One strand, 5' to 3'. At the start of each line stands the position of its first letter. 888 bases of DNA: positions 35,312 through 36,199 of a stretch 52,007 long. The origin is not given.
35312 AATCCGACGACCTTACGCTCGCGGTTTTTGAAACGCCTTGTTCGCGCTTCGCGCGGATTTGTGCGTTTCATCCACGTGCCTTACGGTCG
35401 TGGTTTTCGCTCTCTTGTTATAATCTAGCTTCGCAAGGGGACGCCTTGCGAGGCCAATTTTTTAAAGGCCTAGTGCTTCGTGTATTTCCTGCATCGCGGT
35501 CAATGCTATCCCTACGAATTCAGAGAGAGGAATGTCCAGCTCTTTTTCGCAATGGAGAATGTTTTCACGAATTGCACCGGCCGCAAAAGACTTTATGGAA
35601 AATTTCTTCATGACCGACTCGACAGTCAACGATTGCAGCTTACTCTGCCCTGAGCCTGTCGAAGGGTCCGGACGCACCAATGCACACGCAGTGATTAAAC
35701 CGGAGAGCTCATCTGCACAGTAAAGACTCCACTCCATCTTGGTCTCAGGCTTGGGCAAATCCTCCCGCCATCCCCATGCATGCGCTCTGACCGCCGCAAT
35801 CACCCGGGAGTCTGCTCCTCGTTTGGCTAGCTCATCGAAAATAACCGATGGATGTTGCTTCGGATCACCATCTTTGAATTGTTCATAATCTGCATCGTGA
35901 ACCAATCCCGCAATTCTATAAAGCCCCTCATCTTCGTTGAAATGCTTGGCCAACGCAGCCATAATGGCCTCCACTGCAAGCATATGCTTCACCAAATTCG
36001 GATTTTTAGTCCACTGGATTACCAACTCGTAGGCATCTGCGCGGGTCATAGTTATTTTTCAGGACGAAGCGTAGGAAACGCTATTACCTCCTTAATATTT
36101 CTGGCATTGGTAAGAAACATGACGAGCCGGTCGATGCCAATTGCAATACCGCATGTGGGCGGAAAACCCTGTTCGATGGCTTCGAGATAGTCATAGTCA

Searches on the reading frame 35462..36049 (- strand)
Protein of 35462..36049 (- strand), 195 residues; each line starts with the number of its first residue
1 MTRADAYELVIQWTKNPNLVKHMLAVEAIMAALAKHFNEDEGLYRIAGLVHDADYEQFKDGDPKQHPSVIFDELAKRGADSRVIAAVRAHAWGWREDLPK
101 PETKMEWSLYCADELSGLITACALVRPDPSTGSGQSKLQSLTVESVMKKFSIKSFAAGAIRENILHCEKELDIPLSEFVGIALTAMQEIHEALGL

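Call 7: search_protein_families(library=pfam, proteins=[window:35462-36049:-], max_evalue=0.01)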
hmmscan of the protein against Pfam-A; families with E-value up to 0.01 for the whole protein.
window:35462-36049:- (195 aa): 1 family
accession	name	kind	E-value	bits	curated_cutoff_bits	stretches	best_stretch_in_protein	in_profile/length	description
PF01966.28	HD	-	5.5e-09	36.8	22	1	20-97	2-92/116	HD domain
